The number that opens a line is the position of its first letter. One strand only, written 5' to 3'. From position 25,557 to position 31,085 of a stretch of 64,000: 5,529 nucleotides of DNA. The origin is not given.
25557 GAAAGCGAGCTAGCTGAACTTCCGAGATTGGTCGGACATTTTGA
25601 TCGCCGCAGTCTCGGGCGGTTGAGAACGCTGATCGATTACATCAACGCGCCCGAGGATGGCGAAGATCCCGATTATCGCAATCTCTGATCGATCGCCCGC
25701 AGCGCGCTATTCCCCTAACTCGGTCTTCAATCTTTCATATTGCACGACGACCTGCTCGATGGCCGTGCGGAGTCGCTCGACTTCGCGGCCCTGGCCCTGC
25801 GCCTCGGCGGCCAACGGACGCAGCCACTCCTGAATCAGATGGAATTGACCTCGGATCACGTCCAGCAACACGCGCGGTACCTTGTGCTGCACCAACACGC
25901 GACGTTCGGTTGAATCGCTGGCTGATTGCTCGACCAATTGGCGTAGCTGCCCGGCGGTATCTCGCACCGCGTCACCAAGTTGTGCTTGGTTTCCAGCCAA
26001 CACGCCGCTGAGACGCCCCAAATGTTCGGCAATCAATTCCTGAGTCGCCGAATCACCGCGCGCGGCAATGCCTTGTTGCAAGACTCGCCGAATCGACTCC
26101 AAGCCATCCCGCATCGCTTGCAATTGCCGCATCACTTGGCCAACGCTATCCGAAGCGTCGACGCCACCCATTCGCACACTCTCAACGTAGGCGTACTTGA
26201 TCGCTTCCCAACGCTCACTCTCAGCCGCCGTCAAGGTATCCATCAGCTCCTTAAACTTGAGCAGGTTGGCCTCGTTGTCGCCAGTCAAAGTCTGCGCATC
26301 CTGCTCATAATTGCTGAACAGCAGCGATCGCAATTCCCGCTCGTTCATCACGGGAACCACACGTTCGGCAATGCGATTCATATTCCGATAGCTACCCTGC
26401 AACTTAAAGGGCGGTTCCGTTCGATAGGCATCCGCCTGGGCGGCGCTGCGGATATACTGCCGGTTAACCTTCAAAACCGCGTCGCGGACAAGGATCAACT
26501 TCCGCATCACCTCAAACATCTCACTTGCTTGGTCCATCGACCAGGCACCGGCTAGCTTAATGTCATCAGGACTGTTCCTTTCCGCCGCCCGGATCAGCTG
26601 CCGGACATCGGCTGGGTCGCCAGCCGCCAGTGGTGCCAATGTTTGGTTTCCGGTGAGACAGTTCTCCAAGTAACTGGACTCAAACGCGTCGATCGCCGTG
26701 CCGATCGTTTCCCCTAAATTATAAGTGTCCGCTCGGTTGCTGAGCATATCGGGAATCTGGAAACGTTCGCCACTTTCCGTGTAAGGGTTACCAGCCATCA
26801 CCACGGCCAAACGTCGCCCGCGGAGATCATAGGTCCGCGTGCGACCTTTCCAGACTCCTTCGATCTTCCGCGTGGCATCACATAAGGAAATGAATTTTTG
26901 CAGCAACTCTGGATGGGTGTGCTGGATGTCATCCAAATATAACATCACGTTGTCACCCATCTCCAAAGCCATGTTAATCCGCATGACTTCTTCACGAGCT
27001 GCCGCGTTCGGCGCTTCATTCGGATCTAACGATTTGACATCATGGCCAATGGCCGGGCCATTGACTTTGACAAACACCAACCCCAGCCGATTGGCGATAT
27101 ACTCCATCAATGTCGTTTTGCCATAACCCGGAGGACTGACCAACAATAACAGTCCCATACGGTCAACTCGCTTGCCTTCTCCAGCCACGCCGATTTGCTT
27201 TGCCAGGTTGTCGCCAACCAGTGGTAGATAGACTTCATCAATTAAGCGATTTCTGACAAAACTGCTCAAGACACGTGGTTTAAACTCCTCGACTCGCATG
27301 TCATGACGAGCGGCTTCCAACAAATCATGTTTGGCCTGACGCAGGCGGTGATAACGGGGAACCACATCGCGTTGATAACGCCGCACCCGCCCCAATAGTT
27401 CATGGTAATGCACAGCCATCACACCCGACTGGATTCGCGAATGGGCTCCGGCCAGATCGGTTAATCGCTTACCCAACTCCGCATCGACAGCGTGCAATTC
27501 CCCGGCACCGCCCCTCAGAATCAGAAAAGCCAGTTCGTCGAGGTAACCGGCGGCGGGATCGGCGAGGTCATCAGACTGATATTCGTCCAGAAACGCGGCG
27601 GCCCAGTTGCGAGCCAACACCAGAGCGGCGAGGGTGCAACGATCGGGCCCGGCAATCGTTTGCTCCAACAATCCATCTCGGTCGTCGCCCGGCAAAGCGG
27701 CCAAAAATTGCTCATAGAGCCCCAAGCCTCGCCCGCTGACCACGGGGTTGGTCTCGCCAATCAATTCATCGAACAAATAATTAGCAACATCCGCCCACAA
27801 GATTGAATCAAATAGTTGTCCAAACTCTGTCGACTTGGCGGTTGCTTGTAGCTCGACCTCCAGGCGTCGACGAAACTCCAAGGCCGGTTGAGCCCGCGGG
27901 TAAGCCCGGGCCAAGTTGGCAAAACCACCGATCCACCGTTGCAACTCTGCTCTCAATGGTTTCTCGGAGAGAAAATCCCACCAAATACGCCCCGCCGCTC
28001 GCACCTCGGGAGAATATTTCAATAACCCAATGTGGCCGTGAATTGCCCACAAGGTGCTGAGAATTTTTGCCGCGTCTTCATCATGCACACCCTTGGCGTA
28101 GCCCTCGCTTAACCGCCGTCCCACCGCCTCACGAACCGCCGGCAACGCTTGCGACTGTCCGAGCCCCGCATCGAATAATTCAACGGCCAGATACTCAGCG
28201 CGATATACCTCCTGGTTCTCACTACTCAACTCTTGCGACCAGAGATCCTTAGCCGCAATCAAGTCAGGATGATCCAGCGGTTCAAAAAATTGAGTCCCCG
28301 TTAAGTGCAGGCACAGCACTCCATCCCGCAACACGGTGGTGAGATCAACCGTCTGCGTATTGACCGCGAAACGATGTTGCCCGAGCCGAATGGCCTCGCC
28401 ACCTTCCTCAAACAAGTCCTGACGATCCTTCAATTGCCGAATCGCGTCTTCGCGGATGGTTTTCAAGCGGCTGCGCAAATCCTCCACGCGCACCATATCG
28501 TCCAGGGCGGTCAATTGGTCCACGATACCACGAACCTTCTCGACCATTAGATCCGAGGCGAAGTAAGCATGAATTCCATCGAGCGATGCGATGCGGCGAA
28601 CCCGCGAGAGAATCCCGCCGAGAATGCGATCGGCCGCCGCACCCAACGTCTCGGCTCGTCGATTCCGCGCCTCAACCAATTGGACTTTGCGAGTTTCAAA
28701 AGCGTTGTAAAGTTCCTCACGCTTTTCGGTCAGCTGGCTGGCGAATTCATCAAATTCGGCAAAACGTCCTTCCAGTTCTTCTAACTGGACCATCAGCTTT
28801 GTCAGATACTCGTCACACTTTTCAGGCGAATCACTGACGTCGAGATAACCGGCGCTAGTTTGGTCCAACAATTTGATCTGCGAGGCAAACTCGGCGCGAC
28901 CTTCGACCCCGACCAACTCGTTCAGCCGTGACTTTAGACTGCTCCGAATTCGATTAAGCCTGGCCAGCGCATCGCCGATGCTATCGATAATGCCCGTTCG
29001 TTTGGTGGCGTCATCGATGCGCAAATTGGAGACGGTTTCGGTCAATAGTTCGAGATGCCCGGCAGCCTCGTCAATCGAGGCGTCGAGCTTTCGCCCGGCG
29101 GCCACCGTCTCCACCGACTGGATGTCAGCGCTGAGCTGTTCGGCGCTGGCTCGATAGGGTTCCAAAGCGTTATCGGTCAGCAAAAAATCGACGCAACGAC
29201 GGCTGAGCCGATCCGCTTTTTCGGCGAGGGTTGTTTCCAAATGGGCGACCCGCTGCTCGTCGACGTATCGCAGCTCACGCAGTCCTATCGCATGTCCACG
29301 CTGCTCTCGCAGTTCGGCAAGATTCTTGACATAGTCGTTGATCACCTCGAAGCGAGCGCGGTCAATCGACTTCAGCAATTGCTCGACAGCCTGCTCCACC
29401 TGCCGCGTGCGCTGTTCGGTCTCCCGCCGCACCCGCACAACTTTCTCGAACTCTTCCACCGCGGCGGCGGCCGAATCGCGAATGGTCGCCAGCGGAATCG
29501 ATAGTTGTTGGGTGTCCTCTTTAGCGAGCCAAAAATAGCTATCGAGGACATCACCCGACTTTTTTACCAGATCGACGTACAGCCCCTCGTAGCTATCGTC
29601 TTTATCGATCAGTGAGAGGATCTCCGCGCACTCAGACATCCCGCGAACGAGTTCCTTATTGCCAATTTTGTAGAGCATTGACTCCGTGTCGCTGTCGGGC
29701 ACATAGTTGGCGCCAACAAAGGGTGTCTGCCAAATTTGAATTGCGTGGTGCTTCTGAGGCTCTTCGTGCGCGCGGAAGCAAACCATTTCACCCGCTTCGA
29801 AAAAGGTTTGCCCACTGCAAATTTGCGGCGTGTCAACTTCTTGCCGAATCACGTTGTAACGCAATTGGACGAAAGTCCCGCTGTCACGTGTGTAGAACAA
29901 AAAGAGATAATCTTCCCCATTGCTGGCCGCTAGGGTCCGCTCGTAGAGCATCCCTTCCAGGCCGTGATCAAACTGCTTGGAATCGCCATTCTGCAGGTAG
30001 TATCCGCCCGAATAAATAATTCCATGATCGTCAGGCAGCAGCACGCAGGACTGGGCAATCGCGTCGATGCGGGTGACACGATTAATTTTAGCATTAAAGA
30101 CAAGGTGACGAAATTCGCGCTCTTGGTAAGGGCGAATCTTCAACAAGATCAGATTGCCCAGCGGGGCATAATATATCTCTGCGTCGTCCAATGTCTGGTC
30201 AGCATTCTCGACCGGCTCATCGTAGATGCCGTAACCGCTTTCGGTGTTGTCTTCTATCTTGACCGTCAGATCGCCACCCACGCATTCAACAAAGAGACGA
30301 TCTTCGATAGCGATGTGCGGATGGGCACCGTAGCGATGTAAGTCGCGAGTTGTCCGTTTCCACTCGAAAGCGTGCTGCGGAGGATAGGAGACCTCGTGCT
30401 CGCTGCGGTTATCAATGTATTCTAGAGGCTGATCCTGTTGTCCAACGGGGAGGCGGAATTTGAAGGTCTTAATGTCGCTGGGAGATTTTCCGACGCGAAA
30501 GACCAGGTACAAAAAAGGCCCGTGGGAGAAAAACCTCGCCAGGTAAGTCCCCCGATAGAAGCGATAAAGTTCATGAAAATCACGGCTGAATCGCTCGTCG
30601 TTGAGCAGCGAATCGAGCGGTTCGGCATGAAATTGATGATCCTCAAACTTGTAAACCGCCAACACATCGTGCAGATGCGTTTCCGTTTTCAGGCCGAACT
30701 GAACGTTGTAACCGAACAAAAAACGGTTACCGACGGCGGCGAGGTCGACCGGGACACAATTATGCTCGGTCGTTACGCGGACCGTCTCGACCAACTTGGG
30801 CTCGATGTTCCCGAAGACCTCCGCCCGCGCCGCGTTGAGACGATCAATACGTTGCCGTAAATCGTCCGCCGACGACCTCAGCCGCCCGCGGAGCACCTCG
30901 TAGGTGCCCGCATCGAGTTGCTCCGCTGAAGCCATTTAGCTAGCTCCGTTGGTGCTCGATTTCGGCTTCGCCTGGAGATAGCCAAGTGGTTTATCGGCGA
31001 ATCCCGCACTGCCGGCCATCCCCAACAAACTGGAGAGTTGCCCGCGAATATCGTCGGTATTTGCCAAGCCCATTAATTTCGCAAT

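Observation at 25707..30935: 1742-aa protein: single AAA+ module (Walker A near aa 1265) embedded in ~1100 aa N-terminal and ~350 aa C-terminal unassigned, coiled-coil-rich sequence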

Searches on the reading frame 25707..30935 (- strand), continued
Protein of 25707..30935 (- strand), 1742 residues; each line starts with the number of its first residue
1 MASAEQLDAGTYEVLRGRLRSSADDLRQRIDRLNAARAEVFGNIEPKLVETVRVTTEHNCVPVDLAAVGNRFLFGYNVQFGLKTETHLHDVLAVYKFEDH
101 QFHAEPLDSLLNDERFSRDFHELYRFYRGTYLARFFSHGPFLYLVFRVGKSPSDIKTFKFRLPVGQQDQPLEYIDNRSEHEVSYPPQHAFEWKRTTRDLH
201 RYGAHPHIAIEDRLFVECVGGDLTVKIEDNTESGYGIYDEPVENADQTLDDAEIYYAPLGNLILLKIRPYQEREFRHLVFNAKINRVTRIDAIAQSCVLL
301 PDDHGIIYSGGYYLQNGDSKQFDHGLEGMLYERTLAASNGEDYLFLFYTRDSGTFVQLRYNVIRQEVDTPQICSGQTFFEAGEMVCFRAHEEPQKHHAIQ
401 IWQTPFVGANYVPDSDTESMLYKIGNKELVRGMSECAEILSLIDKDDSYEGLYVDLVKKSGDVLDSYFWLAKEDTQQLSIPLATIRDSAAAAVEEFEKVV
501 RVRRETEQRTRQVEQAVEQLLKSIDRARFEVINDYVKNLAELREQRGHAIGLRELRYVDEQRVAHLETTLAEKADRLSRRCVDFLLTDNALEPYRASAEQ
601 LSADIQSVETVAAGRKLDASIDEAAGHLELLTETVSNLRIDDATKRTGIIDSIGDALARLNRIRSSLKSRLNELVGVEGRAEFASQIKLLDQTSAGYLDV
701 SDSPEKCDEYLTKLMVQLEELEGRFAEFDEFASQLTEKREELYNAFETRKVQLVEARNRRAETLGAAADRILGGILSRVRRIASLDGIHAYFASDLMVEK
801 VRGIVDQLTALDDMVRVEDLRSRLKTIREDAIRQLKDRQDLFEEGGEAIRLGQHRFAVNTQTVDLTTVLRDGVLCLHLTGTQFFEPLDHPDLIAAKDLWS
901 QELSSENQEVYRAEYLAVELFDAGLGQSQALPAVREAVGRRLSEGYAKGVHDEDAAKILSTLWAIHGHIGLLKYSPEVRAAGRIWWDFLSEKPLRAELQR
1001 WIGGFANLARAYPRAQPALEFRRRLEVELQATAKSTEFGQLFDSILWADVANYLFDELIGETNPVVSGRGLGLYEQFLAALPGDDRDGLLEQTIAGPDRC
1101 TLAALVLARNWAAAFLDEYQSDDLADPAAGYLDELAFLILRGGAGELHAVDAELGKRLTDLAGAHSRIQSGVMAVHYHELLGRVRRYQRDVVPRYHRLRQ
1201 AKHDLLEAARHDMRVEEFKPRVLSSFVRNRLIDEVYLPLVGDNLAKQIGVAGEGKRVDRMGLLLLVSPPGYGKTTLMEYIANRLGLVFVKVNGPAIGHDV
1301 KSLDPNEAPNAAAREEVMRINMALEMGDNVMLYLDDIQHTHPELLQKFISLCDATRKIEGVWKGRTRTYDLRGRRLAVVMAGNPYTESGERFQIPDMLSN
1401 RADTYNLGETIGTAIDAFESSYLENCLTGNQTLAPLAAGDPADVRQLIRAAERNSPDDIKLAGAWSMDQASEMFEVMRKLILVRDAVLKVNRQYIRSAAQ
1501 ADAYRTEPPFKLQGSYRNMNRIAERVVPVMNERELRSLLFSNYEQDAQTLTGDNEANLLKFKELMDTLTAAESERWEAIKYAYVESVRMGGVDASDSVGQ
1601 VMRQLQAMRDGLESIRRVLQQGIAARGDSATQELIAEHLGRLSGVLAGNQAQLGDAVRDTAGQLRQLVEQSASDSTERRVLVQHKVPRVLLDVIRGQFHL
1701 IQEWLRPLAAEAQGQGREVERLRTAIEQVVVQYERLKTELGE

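Call 66: find_encoding_contigs(protein=P0390, flank=8000, max_places=1)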
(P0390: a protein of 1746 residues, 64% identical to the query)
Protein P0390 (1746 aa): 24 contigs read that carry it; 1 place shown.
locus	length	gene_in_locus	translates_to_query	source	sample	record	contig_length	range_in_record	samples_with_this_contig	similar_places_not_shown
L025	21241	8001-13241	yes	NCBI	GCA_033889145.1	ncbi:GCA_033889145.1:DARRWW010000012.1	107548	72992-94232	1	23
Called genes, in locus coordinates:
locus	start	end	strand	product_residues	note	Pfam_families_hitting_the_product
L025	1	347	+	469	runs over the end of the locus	PF14821:Thr_synth_N, PF00291:PALP, PF24857:THR4_C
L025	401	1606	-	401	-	PF07224:Chlorophyllase (weak), PF12740:PETase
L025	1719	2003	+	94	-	PF12021:DUF3509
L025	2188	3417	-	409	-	PF02515:CoA_transf_3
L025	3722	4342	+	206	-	PF09938:DUF2170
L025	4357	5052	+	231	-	PF04012:PspA_IM30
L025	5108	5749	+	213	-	-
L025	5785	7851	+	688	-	-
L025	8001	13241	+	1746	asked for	PF12458:DUF3686, PF25472:DUF7902, PF00004:AAA (faint), PF07728:AAA_5 (faint)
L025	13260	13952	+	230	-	PF07894:SACK1 (faint), PF13091:PLDc_2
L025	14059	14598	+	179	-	PF07152:YaeQ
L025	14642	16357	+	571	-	PF01368:DHH, PF02272:DHHA1, PF17768:RecJ_OB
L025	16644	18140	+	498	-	PF07504:FTP (weak), PF03413:PepSY, PF01447:Peptidase_M4, PF02868:Peptidase_M4_C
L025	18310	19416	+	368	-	PF00724:Oxidored_FMN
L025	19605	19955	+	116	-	-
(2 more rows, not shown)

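Call 92: find_encoding_contigs(protein=P0507, flank=6000, max_places=1)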
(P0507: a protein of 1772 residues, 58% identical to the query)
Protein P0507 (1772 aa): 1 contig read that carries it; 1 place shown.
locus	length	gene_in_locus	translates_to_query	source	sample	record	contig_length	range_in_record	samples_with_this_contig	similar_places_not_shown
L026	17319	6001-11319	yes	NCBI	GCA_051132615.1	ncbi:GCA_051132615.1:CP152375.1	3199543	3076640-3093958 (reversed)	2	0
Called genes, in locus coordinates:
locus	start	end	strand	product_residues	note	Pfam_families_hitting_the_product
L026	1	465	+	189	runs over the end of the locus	-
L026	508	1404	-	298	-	PF02678:Pirin, PF05726:Pirin_C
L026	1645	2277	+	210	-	PF09938:DUF2170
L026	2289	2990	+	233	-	PF04012:PspA_IM30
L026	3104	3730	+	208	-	-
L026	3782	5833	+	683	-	-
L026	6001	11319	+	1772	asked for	PF12458:DUF3686, PF25472:DUF7902, PF07728:AAA_5 (faint), PF00004:AAA (faint)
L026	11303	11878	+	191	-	PF01694:Rhomboid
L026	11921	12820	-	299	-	PF00126:HTH_1, PF03466:LysR_substrate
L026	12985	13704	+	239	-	PF02678:Pirin, PF17954:Pirin_C_2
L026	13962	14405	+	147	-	-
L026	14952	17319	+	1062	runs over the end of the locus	PF03212:Pertactin, PF03797:Autotransporter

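Call 93: find_encoding_contigs(protein=P0030, flank=8000, max_places=1)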
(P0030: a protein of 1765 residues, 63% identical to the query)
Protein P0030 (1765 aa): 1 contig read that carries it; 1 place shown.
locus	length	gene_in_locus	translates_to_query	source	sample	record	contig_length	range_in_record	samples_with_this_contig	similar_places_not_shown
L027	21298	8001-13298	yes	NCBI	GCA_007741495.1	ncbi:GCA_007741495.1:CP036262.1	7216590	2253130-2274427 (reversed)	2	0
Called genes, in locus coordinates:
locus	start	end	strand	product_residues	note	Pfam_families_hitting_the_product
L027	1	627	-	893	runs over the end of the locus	PF07635:PSCyt1, PF07583:PSCyt2, PF07587:PSD1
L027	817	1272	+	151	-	-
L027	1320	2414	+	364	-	PF07963:N_methyl (weak), PF07596:SBP_bac_10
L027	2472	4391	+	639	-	PF13385:Laminin_G_3, PF16656:Pur_ac_phosph_N (faint), PF00149:Metallophos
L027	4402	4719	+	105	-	-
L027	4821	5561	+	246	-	-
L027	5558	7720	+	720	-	-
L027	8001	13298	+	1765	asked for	PF12458:DUF3686, PF25472:DUF7902, PF00004:AAA (weak)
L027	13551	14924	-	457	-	PF00324:AA_permease, PF13520:AA_permease_2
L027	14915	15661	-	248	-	PF02585:PIG-L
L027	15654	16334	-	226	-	PF01725:Ham1p_like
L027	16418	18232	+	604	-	PF00884:Sulfatase, PF01663:Phosphodiest (weak), PF16347:SGSH_C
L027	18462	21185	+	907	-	PF00089:Trypsin, PF13365:Trypsin_2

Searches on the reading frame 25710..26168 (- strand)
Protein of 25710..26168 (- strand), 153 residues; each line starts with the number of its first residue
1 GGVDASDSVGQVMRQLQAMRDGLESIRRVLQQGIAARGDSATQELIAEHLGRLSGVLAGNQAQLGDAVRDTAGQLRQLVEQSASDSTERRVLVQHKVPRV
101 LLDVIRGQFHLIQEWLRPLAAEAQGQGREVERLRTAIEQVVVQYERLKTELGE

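Call 75: search_protein_families(library=pfam, proteins=[window:25710-26168:-], max_evalue=1)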
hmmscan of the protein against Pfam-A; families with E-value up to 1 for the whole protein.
window:25710-26168:- (153 aa): 5 families
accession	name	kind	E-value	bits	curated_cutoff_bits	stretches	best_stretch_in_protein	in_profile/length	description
PF21896.2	Talin_IBS2B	-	0.0035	17.7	27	1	9-129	13-96/118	Talin IBS2B domain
PF25547.1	WXG100_2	-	0.046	14.1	27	1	101-138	81-113/150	WXG100 like domain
PF14854.11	LURAP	-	0.1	13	25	1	11-48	37-76/118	Leucine rich adaptor protein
PF05524.18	PEP-utilisers_N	-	0.12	13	24.4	1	121-150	28-57/121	PEP-utilising enzyme, N-terminal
PF01442.23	Apolipoprotein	-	0.65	10.1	90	1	14-86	110-181/190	Apolipoprotein A1/A4/E domain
